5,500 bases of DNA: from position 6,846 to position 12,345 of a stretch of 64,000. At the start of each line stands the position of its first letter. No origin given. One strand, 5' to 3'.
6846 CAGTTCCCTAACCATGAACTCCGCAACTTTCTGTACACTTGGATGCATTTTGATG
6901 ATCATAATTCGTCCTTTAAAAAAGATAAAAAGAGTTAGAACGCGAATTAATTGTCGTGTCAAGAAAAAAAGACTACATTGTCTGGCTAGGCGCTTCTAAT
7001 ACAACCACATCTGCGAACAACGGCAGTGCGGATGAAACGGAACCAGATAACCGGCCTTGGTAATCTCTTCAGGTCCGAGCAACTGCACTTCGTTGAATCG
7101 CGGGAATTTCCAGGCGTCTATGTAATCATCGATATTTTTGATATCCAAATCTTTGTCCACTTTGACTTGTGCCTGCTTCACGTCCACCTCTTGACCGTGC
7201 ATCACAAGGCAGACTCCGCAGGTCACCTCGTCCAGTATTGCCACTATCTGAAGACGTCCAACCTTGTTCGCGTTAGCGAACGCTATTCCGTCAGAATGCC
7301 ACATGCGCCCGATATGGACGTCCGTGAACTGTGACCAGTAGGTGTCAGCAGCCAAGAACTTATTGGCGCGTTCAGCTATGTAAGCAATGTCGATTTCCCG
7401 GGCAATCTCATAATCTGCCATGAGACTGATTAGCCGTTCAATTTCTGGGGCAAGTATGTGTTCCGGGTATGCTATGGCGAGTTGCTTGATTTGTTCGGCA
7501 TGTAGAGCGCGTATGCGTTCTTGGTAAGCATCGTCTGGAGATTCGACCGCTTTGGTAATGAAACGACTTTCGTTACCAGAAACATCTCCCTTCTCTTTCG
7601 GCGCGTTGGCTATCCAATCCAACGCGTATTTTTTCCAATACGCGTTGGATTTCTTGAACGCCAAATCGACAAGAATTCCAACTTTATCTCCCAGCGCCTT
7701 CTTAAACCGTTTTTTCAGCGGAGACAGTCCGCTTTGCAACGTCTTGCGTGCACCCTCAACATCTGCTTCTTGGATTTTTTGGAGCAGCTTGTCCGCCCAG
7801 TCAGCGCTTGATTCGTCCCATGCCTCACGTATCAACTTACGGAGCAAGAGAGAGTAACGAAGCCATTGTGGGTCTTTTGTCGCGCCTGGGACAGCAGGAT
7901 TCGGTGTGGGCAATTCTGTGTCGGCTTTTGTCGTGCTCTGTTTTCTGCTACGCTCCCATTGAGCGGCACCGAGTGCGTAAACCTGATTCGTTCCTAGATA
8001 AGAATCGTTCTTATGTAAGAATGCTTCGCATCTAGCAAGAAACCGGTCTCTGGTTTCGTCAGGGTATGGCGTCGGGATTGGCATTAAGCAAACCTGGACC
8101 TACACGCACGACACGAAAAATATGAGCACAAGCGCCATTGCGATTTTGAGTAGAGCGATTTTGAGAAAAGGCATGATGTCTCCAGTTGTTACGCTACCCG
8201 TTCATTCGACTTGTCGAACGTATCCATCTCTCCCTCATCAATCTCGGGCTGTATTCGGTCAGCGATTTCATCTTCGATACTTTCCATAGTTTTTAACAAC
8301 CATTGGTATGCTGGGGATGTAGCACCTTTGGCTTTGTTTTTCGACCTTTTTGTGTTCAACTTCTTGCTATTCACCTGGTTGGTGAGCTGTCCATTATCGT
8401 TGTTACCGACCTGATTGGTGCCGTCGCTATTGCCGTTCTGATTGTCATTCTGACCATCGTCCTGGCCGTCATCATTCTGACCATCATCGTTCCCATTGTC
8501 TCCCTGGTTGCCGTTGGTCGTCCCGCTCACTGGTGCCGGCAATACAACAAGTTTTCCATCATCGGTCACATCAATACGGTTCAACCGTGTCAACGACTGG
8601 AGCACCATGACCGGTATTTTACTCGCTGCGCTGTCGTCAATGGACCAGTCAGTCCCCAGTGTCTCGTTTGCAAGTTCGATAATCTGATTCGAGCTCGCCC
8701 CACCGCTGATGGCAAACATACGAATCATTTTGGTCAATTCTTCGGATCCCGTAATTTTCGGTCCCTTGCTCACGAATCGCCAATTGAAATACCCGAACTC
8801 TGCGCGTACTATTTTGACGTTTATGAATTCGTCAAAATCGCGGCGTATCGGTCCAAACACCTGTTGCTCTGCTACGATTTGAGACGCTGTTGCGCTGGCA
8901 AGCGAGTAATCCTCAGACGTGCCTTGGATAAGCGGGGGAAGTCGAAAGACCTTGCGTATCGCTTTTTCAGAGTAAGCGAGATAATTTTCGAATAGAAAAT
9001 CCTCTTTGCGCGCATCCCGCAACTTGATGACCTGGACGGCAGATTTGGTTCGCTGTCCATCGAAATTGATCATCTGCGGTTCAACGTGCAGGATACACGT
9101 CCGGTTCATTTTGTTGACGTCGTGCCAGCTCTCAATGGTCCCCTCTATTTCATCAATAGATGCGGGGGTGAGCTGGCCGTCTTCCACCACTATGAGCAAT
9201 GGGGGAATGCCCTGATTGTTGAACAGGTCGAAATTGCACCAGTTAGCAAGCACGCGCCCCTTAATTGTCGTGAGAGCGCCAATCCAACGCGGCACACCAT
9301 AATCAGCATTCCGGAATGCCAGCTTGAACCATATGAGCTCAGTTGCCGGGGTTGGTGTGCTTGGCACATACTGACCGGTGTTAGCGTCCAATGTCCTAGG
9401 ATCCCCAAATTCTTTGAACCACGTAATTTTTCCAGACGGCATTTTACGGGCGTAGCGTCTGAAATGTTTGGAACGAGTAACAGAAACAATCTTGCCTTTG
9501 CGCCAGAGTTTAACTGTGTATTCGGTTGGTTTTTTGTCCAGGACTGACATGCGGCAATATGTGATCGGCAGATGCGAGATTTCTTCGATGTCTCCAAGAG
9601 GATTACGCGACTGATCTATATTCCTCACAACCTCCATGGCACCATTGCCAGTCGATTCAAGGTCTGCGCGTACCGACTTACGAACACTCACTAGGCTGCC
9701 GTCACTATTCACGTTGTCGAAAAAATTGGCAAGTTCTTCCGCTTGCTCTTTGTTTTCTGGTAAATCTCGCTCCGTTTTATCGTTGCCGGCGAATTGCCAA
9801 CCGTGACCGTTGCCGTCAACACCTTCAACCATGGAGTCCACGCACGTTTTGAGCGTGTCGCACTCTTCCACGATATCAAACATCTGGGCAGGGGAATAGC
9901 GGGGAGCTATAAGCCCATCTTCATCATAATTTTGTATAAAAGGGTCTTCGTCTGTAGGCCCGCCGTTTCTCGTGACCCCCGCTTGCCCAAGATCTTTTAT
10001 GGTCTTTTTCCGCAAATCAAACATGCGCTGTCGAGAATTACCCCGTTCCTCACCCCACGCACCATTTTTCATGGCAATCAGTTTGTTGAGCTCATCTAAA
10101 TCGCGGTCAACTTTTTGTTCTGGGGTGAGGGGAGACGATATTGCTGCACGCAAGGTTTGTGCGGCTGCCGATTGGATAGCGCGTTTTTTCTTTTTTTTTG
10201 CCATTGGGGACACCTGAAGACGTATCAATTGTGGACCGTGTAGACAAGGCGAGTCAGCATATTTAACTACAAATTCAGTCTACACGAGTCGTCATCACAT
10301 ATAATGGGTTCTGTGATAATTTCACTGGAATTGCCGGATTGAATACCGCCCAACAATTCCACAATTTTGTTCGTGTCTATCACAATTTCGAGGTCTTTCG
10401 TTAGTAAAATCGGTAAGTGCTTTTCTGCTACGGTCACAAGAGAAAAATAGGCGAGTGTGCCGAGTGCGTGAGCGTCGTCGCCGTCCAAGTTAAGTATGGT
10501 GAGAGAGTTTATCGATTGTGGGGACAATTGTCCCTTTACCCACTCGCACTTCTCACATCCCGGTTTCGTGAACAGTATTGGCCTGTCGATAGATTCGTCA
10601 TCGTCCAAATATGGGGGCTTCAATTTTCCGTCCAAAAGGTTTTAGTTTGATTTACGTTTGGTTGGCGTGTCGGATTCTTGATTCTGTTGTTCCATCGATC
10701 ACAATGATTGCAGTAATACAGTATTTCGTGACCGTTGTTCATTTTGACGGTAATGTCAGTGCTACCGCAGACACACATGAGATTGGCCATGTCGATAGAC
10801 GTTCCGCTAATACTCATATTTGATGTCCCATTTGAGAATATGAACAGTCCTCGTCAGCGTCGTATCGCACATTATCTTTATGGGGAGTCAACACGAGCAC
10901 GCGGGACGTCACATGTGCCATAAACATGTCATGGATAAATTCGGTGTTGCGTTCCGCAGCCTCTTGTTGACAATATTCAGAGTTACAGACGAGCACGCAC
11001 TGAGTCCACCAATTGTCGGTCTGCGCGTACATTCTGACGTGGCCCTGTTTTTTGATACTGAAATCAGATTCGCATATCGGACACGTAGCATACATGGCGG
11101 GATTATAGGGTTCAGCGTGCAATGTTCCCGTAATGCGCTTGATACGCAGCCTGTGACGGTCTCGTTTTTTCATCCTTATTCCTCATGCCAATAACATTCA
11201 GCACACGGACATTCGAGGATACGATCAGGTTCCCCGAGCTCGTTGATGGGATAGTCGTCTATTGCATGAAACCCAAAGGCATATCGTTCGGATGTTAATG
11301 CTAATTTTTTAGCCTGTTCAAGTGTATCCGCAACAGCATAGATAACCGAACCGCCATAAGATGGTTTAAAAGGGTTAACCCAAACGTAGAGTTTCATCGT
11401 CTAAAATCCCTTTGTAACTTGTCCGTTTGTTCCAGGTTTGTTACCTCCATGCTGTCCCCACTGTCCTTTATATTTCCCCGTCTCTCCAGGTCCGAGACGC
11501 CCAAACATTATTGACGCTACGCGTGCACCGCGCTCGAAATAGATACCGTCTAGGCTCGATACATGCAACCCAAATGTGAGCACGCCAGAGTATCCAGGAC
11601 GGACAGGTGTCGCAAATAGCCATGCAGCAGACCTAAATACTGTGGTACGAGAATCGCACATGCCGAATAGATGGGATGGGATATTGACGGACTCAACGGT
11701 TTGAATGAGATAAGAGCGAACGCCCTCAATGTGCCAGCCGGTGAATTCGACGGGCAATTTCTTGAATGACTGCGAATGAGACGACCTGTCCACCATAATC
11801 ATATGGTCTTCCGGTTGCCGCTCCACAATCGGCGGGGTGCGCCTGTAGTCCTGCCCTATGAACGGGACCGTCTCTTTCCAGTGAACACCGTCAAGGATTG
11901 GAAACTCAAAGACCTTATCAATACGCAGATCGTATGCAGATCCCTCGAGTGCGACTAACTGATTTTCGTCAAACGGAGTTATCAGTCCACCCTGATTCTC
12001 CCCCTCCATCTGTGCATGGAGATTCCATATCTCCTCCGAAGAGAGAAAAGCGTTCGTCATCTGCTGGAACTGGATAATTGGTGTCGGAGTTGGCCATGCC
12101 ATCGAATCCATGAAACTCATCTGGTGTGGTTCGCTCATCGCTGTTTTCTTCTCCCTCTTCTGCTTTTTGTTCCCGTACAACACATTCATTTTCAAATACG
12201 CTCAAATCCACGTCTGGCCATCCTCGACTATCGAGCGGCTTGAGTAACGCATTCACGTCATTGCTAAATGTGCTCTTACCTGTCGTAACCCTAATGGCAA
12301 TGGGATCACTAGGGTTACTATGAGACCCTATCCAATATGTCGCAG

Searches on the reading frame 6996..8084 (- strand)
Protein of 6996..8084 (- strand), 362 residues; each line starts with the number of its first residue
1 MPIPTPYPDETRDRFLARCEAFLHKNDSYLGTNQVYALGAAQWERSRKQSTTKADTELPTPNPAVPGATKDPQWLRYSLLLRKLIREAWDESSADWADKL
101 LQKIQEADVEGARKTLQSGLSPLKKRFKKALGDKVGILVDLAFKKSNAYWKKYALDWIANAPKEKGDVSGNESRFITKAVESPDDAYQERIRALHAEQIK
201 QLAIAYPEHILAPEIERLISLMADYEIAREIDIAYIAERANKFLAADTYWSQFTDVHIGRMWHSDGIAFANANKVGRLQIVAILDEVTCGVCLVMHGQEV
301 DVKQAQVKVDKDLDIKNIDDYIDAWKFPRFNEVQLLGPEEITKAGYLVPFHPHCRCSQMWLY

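Call 10: search_protein_families(library=phrogs, proteins=[window:6996-8084:-], max_evalue=0.001)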
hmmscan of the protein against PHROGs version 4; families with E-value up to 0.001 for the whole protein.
window:6996-8084:- (362 aa): 2 families
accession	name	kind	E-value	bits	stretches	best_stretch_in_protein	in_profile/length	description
phrog_241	-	head and packaging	2.2e-05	24.7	1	268-360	216-272/679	head morphogenesis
phrog_13868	-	unknown function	0.00059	20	1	216-310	173-269/359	-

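Call 14: search_protein_families(library=pfam, proteins=[window:6996-8084:-], max_evalue=0.01)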
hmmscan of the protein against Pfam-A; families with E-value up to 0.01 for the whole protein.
window:6996-8084:- (362 aa): 0 families

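Call 110: find_encoding_contigs(protein=window:6996-8084:-, flank=10000, max_places=3)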
Protein window:6996-8084:- (362 aa): 4 contigs read that carry it; 2 places shown.
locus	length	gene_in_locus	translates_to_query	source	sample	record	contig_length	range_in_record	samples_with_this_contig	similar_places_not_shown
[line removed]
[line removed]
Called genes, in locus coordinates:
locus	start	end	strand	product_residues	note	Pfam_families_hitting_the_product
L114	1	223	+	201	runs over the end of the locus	-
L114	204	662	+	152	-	-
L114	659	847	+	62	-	-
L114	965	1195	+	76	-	-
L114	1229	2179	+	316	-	PF01408:GFO_IDH_MocA, PF02894:GFO_IDH_MocA_C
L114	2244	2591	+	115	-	PF03994:DUF350 (weak)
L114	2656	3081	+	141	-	-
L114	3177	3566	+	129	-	PF00383:dCMP_cyt_deam_1, PF14437:MafB19-deam (faint)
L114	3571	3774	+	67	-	-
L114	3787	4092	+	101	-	-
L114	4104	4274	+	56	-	-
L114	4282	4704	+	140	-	-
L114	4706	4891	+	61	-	-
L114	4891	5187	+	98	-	-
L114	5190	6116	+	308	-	-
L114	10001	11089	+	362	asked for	-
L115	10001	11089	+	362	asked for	-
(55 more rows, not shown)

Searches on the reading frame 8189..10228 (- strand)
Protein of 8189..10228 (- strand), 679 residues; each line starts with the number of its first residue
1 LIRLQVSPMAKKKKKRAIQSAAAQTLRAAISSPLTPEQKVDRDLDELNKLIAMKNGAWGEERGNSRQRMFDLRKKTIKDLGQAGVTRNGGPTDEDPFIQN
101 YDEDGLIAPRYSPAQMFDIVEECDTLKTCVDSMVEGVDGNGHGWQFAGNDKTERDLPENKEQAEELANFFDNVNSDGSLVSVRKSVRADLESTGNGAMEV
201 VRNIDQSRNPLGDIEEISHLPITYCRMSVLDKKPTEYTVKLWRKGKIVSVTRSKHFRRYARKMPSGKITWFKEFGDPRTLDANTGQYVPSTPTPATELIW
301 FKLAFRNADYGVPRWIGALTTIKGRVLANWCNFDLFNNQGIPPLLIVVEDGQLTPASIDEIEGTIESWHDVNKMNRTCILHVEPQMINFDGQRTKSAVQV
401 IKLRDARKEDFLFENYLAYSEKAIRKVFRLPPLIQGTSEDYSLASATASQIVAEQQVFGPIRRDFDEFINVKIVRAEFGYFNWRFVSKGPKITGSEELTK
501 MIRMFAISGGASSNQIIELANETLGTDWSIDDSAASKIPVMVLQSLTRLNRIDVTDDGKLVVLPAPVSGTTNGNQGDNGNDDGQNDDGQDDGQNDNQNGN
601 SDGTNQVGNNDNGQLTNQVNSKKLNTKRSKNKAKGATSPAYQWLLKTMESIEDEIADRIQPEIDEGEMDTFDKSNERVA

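Call 10: search_protein_families(library=phrogs, proteins=[window:8189-10228:-], max_evalue=0.001)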
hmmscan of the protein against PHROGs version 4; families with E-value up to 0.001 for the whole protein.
window:8189-10228:- (679 aa): 2 families
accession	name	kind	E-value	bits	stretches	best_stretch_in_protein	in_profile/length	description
phrog_12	-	head and packaging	1.9e-22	81.1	1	13-659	16-515/646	portal protein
phrog_2662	-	head and packaging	1.2e-10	41.6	1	155-486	92-367/717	portal protein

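Call 114: find_related_loci(query=A9, collection=viral_contigs, flank=10000)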
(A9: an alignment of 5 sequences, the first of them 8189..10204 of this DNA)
Query A9 (671 aa) in viral_contigs; peptide patterns used: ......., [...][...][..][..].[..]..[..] (x = any residue, [..] = any of these).
190 stretches matched a pattern; 167 encode a relative of the query (tblastn E <= 1e-3); the best 80 are kept; 80 distinct loci.
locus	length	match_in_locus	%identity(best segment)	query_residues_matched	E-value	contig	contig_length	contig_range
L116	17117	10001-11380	47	65-531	6e-128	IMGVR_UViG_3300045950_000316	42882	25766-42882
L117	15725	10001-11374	40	85-545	2e-107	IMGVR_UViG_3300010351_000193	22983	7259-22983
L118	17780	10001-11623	35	25-561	3e-101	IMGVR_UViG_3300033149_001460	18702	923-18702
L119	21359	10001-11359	40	84-538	9e-105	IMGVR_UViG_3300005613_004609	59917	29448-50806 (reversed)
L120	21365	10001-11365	37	85-543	4e-96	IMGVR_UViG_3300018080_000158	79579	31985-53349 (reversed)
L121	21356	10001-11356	35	77-521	4e-84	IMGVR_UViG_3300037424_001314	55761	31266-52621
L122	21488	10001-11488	34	58-539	9e-80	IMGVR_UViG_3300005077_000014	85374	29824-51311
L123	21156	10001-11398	32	86-549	6e-62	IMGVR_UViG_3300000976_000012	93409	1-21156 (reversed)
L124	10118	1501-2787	33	80-504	1e-61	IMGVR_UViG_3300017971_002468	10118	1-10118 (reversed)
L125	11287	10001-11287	33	80-504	1e-61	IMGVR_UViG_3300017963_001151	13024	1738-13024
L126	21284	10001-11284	34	87-511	8e-61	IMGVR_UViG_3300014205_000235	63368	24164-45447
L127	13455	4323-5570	32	98-519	3e-60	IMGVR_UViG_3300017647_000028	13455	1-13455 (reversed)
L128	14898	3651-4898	32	98-519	3e-60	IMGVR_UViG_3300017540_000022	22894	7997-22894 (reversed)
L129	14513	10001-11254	33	97-519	7e-60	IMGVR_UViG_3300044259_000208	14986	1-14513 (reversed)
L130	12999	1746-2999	33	97-519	7e-60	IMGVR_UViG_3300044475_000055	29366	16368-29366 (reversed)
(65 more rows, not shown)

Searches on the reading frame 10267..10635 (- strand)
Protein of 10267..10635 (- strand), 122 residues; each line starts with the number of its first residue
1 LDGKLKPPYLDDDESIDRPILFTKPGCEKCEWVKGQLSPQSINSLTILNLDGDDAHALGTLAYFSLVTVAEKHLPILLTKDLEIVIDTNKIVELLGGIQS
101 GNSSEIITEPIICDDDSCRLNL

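Call 11: search_protein_families(library=pfam, proteins=[window:10267-10635:-], max_evalue=0.01)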
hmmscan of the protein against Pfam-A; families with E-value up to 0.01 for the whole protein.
window:10267-10635:- (122 aa): 1 family
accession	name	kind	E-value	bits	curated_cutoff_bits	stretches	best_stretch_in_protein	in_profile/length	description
PF00462.30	Glutaredoxin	-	0.0043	17.7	22.9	1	21-55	3-36/60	Glutaredoxin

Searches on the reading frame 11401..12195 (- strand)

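Call 10: search_protein_families(library=phrogs, proteins=[window:11401-12195:-], max_evalue=0.001)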
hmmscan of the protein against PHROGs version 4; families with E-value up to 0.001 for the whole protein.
window:11401-12195:- (264 aa): 1 family
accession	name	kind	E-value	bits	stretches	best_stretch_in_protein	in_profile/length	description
phrog_1663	-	DNA, RNA and nucleotide metabolism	1.9e-16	61.1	1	44-249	45-214/303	dCTP deaminase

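Call 11: search_protein_families(library=pfam, proteins=[window:11401-12195:-], max_evalue=0.01)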
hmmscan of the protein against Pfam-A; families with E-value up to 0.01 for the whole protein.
window:11401-12195:- (264 aa): 1 family
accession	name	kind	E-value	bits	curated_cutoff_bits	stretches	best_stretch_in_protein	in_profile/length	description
PF22769.1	DCD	-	5.2e-13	49.8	27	1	124-233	42-152/153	dCTP deaminase-like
